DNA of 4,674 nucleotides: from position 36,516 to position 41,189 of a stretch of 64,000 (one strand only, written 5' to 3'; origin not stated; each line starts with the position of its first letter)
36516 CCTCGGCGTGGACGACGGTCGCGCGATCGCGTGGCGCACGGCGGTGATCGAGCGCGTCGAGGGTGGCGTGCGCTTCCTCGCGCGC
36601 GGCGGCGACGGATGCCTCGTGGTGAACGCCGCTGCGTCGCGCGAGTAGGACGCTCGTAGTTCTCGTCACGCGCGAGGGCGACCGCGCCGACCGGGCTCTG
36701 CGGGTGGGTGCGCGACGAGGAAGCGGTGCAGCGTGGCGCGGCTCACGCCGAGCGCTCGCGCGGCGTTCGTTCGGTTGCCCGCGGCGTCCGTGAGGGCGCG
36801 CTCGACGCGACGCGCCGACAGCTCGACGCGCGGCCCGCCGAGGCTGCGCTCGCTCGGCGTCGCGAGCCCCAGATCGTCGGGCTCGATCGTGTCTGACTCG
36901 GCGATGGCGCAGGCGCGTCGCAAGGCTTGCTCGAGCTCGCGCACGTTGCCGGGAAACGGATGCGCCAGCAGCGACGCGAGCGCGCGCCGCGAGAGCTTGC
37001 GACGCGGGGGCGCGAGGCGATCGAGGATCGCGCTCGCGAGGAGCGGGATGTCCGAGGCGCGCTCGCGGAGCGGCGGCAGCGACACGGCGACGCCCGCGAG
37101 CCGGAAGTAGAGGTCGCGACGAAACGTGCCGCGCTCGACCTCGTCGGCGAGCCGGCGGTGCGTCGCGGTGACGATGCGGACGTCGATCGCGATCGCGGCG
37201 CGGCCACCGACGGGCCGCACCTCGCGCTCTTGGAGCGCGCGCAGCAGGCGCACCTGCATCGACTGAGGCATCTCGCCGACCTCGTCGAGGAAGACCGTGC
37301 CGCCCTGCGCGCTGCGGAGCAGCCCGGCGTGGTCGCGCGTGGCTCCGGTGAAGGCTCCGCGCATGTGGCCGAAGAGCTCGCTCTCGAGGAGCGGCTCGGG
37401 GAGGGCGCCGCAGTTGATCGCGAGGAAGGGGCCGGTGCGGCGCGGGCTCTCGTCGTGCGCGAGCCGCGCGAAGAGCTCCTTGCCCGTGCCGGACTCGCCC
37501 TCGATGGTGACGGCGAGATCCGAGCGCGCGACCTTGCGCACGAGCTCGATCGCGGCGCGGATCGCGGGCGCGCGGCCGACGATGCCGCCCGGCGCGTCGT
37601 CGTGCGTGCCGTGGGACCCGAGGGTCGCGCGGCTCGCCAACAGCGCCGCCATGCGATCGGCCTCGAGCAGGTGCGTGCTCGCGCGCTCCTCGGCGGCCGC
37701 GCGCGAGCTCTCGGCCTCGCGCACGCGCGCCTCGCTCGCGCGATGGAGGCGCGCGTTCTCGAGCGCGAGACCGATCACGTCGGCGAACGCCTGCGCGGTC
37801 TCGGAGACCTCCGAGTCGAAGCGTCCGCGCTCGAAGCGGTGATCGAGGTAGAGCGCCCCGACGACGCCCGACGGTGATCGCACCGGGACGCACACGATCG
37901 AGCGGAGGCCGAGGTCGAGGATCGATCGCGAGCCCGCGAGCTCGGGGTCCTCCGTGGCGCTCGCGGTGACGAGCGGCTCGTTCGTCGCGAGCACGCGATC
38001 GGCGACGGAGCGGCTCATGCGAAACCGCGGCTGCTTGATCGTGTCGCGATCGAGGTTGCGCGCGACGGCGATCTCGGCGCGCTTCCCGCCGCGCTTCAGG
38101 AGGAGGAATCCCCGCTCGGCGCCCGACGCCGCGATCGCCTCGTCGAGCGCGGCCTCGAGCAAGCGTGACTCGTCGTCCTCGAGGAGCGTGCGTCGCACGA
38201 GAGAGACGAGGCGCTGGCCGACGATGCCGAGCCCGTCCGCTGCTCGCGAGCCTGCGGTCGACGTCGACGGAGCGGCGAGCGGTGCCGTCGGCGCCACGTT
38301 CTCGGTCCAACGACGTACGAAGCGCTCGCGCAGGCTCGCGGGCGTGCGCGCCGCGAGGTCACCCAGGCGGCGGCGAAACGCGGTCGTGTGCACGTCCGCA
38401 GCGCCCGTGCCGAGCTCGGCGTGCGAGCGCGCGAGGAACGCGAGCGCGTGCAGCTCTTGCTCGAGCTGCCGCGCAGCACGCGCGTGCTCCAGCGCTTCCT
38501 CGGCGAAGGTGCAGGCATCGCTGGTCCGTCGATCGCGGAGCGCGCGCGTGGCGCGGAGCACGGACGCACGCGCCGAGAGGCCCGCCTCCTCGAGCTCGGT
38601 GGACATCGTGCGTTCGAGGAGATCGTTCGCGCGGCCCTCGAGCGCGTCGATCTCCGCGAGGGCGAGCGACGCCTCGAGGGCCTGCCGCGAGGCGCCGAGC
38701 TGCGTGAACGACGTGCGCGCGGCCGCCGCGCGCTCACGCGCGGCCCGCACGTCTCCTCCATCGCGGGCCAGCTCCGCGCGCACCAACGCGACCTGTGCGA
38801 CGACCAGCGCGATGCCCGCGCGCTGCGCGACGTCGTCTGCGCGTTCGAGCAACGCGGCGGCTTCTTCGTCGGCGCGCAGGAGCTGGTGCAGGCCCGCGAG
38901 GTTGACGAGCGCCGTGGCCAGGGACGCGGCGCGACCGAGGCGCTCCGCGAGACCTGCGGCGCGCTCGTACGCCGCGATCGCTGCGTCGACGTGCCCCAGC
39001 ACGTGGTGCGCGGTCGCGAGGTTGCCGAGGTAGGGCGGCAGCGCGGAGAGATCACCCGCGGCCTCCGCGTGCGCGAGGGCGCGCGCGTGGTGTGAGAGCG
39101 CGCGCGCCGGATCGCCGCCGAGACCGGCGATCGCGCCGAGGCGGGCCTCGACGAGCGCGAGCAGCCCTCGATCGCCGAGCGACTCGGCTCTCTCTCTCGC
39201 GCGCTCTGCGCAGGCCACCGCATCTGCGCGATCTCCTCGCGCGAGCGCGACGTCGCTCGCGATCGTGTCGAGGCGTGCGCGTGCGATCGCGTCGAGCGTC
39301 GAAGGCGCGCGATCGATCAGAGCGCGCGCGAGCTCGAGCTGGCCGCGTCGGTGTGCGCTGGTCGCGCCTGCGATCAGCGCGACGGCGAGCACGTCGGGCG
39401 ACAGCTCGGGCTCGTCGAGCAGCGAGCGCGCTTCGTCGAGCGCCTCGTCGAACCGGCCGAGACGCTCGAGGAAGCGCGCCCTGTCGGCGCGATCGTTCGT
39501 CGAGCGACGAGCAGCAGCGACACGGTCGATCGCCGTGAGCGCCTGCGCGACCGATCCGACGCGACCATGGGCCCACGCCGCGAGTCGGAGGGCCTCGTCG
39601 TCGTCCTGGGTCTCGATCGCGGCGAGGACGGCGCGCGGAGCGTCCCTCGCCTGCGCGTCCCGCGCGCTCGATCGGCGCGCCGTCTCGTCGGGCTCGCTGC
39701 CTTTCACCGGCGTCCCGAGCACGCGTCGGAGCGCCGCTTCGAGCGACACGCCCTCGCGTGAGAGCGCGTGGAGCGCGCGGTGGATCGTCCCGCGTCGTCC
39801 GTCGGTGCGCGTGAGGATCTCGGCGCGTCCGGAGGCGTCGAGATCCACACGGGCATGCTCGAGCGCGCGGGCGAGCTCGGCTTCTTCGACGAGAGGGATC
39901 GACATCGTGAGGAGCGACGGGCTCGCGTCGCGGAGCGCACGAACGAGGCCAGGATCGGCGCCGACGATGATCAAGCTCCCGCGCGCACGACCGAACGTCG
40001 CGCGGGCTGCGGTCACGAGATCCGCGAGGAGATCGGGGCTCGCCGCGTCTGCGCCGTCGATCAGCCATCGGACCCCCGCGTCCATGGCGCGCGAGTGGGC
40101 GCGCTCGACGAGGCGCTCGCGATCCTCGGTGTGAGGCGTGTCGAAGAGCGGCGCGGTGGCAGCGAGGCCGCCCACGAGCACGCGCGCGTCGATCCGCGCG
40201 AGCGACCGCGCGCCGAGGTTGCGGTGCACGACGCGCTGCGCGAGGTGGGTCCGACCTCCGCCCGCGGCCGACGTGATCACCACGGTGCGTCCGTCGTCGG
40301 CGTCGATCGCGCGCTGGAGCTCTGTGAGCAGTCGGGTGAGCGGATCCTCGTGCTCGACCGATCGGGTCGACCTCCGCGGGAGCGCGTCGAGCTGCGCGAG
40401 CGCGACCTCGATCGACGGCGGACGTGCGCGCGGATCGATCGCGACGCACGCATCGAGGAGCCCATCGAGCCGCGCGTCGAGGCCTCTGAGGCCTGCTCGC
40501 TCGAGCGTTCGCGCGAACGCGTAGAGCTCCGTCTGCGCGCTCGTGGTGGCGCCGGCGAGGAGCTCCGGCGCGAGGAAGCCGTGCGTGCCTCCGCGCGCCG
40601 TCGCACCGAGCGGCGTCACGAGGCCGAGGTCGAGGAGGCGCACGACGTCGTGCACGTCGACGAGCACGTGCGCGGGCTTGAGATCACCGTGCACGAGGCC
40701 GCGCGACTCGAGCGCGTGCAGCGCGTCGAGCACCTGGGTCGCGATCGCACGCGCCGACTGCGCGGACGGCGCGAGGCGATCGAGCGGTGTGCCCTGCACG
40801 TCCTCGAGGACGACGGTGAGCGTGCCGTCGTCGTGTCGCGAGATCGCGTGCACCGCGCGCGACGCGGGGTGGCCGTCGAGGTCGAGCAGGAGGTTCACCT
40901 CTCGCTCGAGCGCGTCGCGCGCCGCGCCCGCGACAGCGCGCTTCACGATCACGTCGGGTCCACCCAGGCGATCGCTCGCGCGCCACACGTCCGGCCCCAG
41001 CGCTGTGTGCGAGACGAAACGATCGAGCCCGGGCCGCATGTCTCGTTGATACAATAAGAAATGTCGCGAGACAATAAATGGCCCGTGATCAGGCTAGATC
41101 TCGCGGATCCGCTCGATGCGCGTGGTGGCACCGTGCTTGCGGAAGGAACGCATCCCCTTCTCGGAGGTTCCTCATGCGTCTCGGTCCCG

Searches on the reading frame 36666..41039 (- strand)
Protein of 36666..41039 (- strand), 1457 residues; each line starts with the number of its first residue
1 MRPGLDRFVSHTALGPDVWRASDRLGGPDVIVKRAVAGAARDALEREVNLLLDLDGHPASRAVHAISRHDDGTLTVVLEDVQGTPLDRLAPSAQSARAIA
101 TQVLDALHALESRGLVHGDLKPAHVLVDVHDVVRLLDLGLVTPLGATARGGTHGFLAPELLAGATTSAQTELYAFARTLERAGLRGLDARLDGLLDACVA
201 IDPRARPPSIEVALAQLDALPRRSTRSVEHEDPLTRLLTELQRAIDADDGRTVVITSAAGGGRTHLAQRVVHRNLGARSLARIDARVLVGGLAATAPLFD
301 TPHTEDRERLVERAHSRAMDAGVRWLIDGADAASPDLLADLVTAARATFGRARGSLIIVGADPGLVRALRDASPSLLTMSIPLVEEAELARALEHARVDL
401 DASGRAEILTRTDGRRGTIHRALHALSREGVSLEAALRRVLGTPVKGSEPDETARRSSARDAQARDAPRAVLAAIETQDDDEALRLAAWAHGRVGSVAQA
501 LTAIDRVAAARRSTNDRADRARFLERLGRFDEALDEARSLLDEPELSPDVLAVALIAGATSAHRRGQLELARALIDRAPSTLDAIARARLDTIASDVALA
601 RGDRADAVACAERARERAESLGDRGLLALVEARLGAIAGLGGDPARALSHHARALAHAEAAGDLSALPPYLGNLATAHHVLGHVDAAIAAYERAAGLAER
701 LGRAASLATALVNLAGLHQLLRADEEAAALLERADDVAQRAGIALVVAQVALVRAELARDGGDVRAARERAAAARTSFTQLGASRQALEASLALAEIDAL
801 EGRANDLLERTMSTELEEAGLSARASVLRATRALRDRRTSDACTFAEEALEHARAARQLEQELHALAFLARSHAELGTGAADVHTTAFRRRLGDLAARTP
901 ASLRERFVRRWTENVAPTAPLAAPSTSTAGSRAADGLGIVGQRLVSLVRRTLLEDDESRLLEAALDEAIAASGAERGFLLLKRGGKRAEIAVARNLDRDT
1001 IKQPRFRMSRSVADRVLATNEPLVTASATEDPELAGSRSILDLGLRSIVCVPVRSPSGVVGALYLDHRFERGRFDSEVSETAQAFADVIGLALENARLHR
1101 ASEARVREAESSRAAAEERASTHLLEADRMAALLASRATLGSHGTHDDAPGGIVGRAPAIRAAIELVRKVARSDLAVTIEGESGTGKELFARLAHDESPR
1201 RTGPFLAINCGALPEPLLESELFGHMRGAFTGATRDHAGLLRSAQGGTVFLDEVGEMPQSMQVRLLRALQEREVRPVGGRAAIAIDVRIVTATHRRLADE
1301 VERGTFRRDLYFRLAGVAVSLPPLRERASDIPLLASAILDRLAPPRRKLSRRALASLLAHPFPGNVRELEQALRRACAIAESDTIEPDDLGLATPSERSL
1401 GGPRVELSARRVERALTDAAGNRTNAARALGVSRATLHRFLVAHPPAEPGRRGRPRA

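Call 9: search_protein_families(library=pfam, proteins=[window:36666-41039:-], max_evalue=0.01)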
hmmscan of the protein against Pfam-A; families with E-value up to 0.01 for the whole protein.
window:36666-41039:- (1457 aa): 12 families
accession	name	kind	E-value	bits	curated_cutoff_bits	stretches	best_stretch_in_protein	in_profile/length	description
PF00158.32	Sigma54_activat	-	2.9e-66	222.8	20.2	1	1153-1319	1-167/168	Sigma-54 interaction domain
PF14532.12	Sigma54_activ_2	-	6.4e-18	65.8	25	1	1154-1324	1-138/138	Sigma-54 interaction domain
PF25601.1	AAA_lid_14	-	7.2e-16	58.2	27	1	1325-1391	1-71/87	AAA+ ATPase lid domain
PF00069.31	Pkinase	-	1.4e-14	54.6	31.7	1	42-175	43-183/263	Protein kinase domain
PF01590.32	GAF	-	1.6e-11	45.3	22.4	1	958-1093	3-133/133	GAF domain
PF07714.23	PK_Tyr_Ser-Thr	-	2.6e-07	30.7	23.1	1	29-177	30-192/258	Protein tyrosine and serine/threonine kinase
PF07728.20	AAA_5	-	7.4e-06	26.5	22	1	1177-1295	2-123/139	AAA domain (dynein-related subfamily)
PF13424.12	TPR_12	-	9.2e-06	26.2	30.1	2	671-734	6-71/77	Tetratricopeptide repeat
PF02954.25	HTH_8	-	1.9e-05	24.7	22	1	1408-1439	6-37/42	Bacterial regulatory protein, Fis family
PF13401.12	AAA_22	-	6.8e-05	23.6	27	0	251-362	6-124/130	AAA domain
PF13551.12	HTH_29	-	0.0057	17.2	28.1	0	1419-1441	11-33/64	Winged helix-turn helix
PF13181.12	TPR_8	-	0.007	16.9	25.7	0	670-699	3-32/34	Tetratricopeptide repeat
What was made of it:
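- Checked: It is divergent and has the stated domains: Pkinase, AAA_22/TPR, GAF, Sigma54_activat and HTH_8 (call 9).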

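Call 10: search_protein_families(library=ncbifam, proteins=[window:36666-41039:-], max_evalue=0.01)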
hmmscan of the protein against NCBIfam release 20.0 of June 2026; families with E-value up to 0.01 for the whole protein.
window:36666-41039:- (1457 aa): 38 families (the best 25 are shown)
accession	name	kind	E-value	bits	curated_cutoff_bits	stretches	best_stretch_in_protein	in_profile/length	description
TIGR01817.1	nifA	equivalog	1e-102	344.7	528.85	1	960-1394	23-442/534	nif-specific transcriptional activator NifA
TIGR02915.1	PEP_resp_reg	equivalog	4e-90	302.8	502.6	1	1148-1441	136-439/445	PEP-CTERM-box response regulator transcription factor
TIGR01818.1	ntrC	equivalog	5.4e-85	285.9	558.6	1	1147-1391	130-378/463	nitrogen regulation protein NR(I)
NF038308.1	RNA_repair_RtcR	equivalog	1.7e-83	281.3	650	1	1103-1389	128-431/530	RNA repair transcriptional activator RtcR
NF011695.0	PRK15115.1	equivalog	1.2e-82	278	763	1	1146-1444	130-436/445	two-component system response regulator GlrR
NF003451.0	PRK05022.1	equivalog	1.1e-81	275.2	476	1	1092-1439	134-503/512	nitric oxide reductase transcriptional regulator NorR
TIGR02329.1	propionate_PrpR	equivalog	1.3e-79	268.3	499.2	1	1137-1441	198-524/526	propionate catabolism operon regulatory protein PrpR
NF041552.1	TF_PrdR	equivalog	1.6e-79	267.8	795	1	1150-1439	266-571/577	sigma-54 dependent transcriptional regulator PrdR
NF050807.1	TransRegFlbDCaul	equivalog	4.8e-79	266.3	750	1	1152-1403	119-374/454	sigma-54-dependent transcriptional regulator FlbD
NF007689.0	PRK10365.1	equivalog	1.9e-78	264.2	760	1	1144-1438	132-436/441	sigma-54-dependent response regulator transcription factor ZraR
NF008469.0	PRK11361.1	equivalog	3.4e-76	256.8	714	1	1151-1437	143-447/461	acetoacetate metabolism transcriptional regulator AtoC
NF011953.0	PRK15424.1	equivalog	4e-76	256.7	703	1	1120-1443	188-533/538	propionate catabolism operon regulatory protein PrpR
NF049963.1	RespRegFlgRCampy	domain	5.9e-71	239.6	750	1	1152-1435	135-418/429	fla regulon two-component system response regulator FlgR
NF008176.1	PRK10923.1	equivalog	2.5e-64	217.6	620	1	1151-1390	138-381/469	nitrogen regulation protein NR(I)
NF041906.1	V4R_TF_MobR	exception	2.5e-62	211.1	999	1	1153-1382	234-467/544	phenol degradation transcriptional regulator MobR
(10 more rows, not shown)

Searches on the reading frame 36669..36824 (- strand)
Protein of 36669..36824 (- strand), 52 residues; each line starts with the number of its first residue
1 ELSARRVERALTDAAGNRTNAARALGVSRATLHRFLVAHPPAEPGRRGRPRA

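Call 62: search_protein_families(library=pfam, proteins=[window:36669-36824:-], max_evalue=10)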
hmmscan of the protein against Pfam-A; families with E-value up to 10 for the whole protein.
seq(52 aa): 14 families
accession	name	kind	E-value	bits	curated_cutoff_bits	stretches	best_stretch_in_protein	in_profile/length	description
PF02954.25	HTH_8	-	9.8e-08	32.1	22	1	4-34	7-37/42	Bacterial regulatory protein, Fis family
PF13556.12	HTH_30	-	0.0048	17.1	27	1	9-33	6-30/59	PucR C-terminal helix-turn-helix domain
PF25213.1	HVO_A0261_N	-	0.0052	17.1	35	1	6-36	15-45/86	HVO_A0261 N-terminal domain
PF06322.17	Phage_NinH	-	0.0053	17.1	29.8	1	10-36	11-37/60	Phage NinH protein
PF20432.4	Xre-like-HTH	-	0.0056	17.4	25.8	1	8-36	16-43/63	Antitoxin Xre-like helix-turn-helix domain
PF13551.12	HTH_29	-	0.0081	16.7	28.1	1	13-36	10-33/64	Winged helix-turn helix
PF15943.11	YdaS_toxin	-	0.01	16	30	1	12-42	5-37/65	Bacterial toxin YdaS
PF09339.16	HTH_IclR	-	0.013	15.7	22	1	18-37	21-40/52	IclR helix-turn-helix domain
PF12840.13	HTH_20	-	0.024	15.1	27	1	4-34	6-37/51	Helix-turn-helix domain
PF13384.12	HTH_23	-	0.065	13.5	24.6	1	17-35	19-37/50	Homeodomain-like domain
PF02042.20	RWP-RK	-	0.15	12.4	29.3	1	18-34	15-31/49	RWP-RK domain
PF02796.21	HTH_7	-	0.19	12.3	23.8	1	19-36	25-42/45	Helix-turn-helix domain of resolvase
PF13542.12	HTH_Tnp_ISL3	-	0.21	11.5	27.4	1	7-36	20-47/51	Helix-turn-helix domain of transposase family ISL3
PF18024.7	HTH_50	-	0.46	10.6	27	1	21-33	29-41/50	Helix-turn-helix domain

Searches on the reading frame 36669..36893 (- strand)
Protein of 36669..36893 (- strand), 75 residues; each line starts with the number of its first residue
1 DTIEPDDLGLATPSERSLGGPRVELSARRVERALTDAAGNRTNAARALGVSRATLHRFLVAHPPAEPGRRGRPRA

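Call 79: search_protein_representatives(protein=window:36669-36893:-)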
Query: 75 residues. Proteins with E-value up to 0.001 (for the whole library): 100; up to 1e-10: 2; up to 1e-30: 0. The best 100 are listed.
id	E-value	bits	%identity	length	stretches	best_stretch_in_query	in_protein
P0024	1.6e-20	89.1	73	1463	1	1-74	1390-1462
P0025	6.1e-12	61.9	58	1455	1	1-74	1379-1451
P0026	1.0e-09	54.9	35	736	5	8-58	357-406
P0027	1.8e-09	54.1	50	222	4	28-63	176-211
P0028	3.0e-09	53.4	39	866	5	24-75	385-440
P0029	3.6e-09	53.1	40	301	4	26-73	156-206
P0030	1.1e-08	51.6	37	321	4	30-65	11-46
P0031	2.0e-08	50.8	36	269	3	27-72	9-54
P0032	4.0e-08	49.8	41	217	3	19-64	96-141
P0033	4.9e-08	49.6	42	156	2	6-60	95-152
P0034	5.3e-08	49.5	41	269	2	4-65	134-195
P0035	6.9e-08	49.1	39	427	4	25-70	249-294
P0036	7.3e-07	45.9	46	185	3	21-64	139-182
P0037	1.0e-06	45.4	54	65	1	13-64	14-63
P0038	1.3e-06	45.1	38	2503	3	9-42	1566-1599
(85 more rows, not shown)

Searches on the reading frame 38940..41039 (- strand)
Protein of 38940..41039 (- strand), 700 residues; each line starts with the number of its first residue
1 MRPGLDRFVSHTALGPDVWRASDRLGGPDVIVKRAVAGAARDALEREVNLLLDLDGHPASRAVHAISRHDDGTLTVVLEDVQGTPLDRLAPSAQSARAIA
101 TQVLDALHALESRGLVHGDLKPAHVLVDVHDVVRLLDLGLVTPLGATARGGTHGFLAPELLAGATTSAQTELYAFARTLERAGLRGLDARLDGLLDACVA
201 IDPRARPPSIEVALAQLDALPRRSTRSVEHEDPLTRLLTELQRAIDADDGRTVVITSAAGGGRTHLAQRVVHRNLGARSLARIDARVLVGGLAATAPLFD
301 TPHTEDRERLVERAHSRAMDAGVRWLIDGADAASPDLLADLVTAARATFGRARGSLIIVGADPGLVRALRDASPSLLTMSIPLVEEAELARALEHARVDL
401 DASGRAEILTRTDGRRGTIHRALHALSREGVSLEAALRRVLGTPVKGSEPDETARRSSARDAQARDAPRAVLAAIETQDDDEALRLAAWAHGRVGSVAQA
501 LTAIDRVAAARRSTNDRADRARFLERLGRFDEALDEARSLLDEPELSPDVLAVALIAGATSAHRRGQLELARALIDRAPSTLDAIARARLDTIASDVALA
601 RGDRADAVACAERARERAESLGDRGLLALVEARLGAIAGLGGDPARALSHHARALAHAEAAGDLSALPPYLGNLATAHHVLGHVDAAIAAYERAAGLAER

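Call 18: find_homologous_proteins(query=window:38940-41039:-, max_evalue=1e-20)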
Query window:38940-41039:-: 8000 candidates shared short words with the query, none scored E <= 1e-20.
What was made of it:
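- Tried and rejected: Searching the N-terminal 700 aa against 5.8 billion proteins gave nothing at E ≤1e-20 (call 18).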

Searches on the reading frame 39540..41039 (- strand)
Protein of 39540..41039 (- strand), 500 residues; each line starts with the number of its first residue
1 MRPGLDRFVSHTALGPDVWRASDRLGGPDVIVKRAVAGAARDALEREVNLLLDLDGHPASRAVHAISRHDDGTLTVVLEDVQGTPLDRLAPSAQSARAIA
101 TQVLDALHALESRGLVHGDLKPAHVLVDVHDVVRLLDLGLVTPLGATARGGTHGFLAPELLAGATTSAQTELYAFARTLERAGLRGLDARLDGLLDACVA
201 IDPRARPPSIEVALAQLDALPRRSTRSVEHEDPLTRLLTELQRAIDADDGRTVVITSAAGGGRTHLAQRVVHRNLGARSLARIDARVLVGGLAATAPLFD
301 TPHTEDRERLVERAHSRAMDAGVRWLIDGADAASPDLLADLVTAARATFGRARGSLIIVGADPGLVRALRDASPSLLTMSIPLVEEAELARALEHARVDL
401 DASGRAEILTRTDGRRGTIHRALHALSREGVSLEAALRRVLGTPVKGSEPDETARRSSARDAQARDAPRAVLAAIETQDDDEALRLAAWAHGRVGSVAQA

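Call 13: find_related_loci(query=window:39540-41039:-, collection=genome_contigs, flank=4000)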
Query window:39540-41039:- (500 aa) in genome_contigs; peptide patterns used: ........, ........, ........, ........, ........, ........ (x = any residue, [..] = any of these).
477 stretches matched a pattern; 78 encode a relative of the query (tblastn E <= 1e-3); 78 distinct loci.
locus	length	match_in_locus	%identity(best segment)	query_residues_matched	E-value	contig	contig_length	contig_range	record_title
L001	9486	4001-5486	68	5-500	5e-145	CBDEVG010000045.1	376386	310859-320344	MAG: Amaricoccus sp. isolate d5c23e1e-6785-4e99-854b-a3fa1252761b genome assembly, contig: contig_45, whole genome shotg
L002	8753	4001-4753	40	7-263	9e-34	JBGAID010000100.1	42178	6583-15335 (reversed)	MAG: Polyangiaceae bacterium isolate MAG_MBR_H125.7 MBRH125-7_opera_contig_2592, whole genome shotgun sequence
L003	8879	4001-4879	32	18-294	2e-17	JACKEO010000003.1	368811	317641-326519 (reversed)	MAG: Alphaproteobacteria bacterium isolate HK-STAS-MYXO-36 HK-STAS-MYXO-36_3, whole genome shotgun sequence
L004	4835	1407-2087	33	77-305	3e-16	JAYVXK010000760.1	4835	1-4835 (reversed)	MAG: Myxococcales bacterium isolate GL85_DN_concoct_3 GL85_DN_concoct_3_759, whole genome shotgun sequence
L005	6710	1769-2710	29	29-332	6e-16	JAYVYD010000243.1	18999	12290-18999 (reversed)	MAG: Myxococcales bacterium isolate GL85_UP_concoct_158 GL85_UP_concoct_158_242, whole genome shotgun sequence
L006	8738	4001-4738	28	72-279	8e-15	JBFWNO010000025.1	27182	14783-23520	MAG: Planctomycetota bacterium isolate CA_2019_TPBF_114 NODE_9003_length_27182_cov_4.535428_TPBF, whole genome shotgun s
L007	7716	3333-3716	44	103-217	2e-14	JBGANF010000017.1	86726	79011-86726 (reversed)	MAG: Polyangiaceae bacterium isolate MAG_AAO_H10.108 AAOH10-108_opera_contig_1330, whole genome shotgun sequence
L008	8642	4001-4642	34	69-275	5e-14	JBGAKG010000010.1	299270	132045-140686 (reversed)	MAG: Polyangiaceae bacterium isolate MAG_AAO_H125.35 AAOH125-35_opera_contig_171, whole genome shotgun sequence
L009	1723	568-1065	35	17-179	5e-14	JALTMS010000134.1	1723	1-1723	MAG: Acidobacteria bacterium isolate S139_metabat2_scaf2bin.030 S139_NODE_136246_length_1723_cov_1.947368, whole genome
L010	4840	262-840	36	91-275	2e-13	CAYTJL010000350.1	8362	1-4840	MAG TPA_asm: uncultured Polyangiaceae bacterium isolate SRP189682_co1_9 genome assembly, contig: NODE_21702_length_8362_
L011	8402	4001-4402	33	44-174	2e-13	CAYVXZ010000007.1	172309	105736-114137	MAG TPA_asm: uncultured Planctomycetales bacterium isolate binchicken_co130_88 genome assembly, contig: NODE_159_length_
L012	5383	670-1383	27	9-236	4e-13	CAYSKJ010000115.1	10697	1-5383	MAG TPA_asm: uncultured bacterium isolate SRP241341_co1_270 genome assembly, contig: NODE_6558_length_10697_cov_5.261511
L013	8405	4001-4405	33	44-175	8e-13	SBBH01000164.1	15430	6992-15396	MAG: Planctomycetales bacterium isolate Bin_31 Hy_contig28353, whole genome shotgun sequence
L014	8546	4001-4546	29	9-179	3e-12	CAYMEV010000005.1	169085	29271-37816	MAG TPA_asm: uncultured Candidatus Sumerlaeota bacterium isolate binchicken_co379_8 genome assembly, contig: NODE_56_len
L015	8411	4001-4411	41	45-179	3e-12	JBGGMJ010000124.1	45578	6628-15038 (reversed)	MAG: Myxococcota bacterium isolate bin.009 k141_2528751, whole genome shotgun sequence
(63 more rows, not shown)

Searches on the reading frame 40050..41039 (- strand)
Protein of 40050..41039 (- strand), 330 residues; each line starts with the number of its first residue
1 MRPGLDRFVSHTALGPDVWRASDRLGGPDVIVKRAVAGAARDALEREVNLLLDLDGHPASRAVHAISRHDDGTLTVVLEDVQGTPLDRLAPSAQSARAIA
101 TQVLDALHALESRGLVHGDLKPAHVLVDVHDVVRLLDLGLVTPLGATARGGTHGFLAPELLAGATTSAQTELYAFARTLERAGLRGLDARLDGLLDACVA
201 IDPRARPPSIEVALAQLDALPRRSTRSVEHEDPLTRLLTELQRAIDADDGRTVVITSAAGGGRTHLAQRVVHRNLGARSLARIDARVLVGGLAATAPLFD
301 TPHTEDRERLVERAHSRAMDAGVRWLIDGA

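Call 21: find_related_loci(query=A1, collection=metagenome_contigs, flank=3000)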
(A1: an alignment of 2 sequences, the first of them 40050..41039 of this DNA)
Query A1 (330 aa) in metagenome_contigs; peptide patterns used: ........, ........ (x = any residue, [..] = any of these).
600 stretches matched a pattern (row limit reached: there are more); 406 encode a relative of the query (tblastn E <= 1e-3); the best 80 are kept; 80 distinct loci.
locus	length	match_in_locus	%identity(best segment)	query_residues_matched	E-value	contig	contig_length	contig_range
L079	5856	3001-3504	36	16-174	3e-17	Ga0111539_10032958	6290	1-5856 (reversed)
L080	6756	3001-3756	31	17-253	3e-17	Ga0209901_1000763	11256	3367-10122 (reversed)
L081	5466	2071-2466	37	57-179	9e-17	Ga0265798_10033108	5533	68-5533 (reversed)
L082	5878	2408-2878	38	31-179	2e-15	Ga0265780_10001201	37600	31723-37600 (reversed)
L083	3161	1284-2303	28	17-330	2e-15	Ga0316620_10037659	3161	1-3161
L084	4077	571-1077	34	17-175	6e-15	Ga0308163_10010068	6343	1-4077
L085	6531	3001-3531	40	7-175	1e-14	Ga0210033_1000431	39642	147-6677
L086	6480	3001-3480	35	29-175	2e-14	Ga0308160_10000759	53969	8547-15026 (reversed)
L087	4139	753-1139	36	57-174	3e-14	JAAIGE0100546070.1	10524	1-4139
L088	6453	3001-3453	36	42-179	4e-14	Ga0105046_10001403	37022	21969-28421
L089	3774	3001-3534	40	7-176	4e-14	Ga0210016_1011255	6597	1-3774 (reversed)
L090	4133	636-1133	38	17-174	1e-13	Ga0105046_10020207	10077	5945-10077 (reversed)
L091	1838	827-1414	33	37-217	8e-14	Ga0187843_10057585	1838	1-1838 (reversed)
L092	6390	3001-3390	36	57-175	2e-13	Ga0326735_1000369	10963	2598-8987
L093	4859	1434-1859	35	42-174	2e-13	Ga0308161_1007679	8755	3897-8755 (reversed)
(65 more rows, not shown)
